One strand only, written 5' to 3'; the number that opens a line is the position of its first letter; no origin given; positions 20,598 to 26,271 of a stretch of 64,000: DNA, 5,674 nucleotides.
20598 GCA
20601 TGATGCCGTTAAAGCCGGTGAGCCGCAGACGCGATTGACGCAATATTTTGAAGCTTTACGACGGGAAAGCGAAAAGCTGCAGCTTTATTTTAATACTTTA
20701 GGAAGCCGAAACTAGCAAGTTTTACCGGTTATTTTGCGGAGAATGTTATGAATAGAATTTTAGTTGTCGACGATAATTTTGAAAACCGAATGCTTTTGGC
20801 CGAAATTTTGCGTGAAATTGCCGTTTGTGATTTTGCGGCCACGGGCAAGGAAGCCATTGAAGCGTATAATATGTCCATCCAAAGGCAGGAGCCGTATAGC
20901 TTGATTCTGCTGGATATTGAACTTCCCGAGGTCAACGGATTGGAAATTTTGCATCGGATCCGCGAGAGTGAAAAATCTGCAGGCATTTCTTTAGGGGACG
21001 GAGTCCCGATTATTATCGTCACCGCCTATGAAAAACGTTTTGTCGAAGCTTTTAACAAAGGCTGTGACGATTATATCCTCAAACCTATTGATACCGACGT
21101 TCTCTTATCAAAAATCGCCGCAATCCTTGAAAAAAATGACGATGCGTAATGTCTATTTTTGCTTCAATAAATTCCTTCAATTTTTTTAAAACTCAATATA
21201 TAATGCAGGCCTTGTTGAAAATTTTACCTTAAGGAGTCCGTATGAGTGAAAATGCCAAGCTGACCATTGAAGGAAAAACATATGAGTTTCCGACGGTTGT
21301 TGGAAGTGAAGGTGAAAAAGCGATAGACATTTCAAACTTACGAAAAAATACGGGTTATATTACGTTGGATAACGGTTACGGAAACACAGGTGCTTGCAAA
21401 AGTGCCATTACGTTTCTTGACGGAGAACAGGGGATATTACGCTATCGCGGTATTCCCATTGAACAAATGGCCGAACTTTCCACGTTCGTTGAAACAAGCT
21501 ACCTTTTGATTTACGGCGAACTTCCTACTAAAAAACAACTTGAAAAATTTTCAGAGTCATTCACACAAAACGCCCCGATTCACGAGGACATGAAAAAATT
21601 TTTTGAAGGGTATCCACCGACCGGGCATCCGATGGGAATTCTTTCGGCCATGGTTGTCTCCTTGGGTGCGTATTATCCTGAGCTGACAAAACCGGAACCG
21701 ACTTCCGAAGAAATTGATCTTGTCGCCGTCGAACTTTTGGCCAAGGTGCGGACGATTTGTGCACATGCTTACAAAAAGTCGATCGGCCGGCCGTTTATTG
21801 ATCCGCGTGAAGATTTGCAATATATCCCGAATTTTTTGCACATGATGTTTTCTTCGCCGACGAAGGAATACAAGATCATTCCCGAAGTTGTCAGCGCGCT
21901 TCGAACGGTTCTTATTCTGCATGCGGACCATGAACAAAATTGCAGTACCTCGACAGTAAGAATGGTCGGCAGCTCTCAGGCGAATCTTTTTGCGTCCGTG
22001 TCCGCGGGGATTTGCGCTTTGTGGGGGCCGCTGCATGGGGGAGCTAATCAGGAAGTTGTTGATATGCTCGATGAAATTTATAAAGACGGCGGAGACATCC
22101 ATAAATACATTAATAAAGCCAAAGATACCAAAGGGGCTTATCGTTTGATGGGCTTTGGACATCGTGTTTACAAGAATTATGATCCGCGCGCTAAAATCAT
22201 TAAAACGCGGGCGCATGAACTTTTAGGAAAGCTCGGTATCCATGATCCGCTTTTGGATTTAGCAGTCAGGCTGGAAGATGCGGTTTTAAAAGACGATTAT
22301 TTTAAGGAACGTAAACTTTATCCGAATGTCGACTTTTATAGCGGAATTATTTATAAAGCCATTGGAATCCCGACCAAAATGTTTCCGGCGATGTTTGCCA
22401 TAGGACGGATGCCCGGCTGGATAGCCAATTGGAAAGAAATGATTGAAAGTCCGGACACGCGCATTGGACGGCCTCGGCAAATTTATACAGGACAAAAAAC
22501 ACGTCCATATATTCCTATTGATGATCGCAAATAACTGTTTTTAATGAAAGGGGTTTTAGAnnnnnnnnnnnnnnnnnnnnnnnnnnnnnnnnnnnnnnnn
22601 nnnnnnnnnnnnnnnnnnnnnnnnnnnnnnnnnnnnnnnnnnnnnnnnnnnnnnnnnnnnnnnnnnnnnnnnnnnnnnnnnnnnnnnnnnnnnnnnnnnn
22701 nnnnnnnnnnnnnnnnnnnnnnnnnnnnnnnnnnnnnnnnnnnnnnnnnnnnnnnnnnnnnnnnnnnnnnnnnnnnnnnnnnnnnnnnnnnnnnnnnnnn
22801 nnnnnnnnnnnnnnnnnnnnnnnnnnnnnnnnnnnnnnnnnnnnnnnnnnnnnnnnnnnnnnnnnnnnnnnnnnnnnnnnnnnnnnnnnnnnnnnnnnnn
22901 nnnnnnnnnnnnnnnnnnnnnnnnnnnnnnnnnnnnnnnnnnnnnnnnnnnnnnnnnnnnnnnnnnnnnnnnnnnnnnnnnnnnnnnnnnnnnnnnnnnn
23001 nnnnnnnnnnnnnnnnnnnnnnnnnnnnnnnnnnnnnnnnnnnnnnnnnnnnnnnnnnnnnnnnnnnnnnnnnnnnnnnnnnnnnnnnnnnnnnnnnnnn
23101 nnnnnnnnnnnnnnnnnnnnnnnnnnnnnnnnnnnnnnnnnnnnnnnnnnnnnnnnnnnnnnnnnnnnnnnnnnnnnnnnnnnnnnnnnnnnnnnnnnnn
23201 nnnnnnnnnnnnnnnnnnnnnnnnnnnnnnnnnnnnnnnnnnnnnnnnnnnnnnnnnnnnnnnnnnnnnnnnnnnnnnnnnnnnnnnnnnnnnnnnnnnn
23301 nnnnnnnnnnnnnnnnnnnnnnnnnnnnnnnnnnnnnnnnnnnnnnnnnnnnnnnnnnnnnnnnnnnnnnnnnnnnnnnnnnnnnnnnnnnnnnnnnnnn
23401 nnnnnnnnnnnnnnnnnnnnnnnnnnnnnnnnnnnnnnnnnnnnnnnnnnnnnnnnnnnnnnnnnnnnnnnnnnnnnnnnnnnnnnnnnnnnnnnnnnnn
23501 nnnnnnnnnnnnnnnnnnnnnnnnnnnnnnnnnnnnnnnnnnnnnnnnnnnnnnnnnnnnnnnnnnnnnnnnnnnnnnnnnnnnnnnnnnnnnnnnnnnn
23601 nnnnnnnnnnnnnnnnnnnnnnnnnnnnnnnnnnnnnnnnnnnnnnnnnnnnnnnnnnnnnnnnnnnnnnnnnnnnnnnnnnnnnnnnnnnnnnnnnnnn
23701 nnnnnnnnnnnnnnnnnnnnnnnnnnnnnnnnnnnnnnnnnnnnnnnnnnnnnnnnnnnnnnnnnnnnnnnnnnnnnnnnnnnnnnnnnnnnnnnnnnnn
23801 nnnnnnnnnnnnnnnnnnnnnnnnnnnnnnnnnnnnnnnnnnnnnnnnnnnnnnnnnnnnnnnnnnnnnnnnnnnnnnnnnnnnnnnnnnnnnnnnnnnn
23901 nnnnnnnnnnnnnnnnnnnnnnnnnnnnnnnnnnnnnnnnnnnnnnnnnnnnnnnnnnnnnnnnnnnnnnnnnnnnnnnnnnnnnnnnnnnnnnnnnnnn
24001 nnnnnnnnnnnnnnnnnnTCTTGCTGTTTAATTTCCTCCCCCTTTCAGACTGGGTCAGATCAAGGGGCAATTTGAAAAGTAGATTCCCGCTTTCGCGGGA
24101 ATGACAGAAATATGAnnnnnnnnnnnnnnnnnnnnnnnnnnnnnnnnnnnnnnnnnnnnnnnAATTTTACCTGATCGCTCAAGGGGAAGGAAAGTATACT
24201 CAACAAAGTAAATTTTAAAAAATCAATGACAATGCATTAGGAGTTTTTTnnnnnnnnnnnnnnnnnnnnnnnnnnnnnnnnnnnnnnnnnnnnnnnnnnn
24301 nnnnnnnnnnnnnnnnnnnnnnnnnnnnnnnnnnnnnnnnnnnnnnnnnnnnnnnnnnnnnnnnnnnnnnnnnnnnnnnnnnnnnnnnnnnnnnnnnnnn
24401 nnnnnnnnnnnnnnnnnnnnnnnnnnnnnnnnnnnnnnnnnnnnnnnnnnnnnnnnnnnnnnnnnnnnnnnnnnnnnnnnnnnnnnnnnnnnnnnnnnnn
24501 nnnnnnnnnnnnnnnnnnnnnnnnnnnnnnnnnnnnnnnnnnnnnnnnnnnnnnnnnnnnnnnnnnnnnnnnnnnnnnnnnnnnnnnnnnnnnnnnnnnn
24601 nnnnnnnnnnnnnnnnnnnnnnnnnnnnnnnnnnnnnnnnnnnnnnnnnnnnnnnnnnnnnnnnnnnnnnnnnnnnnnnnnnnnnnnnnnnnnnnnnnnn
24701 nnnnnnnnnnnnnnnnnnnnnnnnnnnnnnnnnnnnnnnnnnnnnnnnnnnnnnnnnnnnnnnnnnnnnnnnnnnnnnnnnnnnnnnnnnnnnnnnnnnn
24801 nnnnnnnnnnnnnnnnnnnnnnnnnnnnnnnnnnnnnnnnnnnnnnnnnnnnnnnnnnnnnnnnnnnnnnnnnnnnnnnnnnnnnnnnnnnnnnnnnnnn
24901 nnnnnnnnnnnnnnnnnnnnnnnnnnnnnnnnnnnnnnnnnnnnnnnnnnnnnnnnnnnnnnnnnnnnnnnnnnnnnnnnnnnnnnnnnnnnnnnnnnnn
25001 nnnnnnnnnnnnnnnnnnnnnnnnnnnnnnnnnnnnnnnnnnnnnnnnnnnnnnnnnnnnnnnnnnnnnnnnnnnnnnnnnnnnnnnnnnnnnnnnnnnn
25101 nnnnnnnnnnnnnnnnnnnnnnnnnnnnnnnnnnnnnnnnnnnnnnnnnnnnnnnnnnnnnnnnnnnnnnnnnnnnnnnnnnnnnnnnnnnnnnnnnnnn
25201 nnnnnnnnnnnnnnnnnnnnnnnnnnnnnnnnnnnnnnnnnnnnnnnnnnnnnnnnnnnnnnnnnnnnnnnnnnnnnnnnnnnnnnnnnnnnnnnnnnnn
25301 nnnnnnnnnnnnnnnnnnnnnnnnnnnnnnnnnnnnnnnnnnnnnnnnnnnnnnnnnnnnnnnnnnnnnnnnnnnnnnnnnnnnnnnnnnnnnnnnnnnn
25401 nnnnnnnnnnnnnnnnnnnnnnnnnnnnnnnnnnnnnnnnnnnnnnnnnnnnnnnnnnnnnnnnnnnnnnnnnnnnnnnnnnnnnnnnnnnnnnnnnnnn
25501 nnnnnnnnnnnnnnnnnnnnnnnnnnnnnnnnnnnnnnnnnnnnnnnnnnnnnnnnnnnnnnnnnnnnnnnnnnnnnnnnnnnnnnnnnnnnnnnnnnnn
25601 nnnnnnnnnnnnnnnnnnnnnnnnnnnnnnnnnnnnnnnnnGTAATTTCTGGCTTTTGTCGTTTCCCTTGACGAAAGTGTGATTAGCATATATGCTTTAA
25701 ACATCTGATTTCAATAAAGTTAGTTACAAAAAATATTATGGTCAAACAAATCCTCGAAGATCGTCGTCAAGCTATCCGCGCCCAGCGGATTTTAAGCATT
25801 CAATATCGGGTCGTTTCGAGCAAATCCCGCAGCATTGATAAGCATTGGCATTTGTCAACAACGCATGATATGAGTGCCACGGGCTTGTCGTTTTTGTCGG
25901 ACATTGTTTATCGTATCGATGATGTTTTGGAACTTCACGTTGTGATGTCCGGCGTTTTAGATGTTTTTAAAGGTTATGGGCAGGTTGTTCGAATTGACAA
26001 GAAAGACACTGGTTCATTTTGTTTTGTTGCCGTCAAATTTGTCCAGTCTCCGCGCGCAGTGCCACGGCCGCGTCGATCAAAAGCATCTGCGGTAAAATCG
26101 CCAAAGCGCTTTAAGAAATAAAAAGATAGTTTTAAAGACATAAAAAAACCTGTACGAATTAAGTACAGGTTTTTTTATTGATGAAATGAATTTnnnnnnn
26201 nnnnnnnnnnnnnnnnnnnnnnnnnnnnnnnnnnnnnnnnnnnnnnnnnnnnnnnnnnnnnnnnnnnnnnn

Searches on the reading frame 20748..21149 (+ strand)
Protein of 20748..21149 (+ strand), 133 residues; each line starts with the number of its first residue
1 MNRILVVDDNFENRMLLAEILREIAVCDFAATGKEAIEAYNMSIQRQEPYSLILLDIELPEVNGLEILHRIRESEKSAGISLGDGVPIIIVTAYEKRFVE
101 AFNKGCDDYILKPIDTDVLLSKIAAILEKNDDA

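Call 40: search_protein_families(library=pfam, proteins=[window:20748-21149:+], max_evalue=0.001)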
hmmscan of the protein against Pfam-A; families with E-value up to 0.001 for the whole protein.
window:20748-21149:+ (133 aa): 1 family
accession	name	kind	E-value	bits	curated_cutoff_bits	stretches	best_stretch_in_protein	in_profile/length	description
PF00072.30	Response_reg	-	1.2e-21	77.4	30.2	1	4-123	1-110/111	Response regulator receiver domain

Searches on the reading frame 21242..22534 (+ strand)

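Call 40: search_protein_families(library=pfam, proteins=[window:21242-22534:+], max_evalue=0.001)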
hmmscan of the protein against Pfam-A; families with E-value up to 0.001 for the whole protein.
window:21242-22534:+ (430 aa): 1 family
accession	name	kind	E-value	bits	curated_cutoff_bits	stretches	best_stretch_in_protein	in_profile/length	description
PF00285.26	Citrate_synt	-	6.6e-133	443.6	27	1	45-412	1-357/357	Citrate synthase, C-terminal domain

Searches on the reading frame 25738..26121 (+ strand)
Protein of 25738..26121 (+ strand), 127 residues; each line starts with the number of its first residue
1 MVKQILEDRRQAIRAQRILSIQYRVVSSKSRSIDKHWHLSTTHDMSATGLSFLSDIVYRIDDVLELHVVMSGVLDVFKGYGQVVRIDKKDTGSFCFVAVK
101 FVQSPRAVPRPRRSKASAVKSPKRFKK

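Call 40: search_protein_families(library=pfam, proteins=[window:25738-26121:+], max_evalue=0.001)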
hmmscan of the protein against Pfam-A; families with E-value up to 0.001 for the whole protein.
window:25738-26121:+ (127 aa): 1 family
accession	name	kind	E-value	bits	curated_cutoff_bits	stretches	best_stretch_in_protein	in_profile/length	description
PF07238.19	PilZ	-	9.6e-08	32.7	22.5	1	8-103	1-87/102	PilZ domain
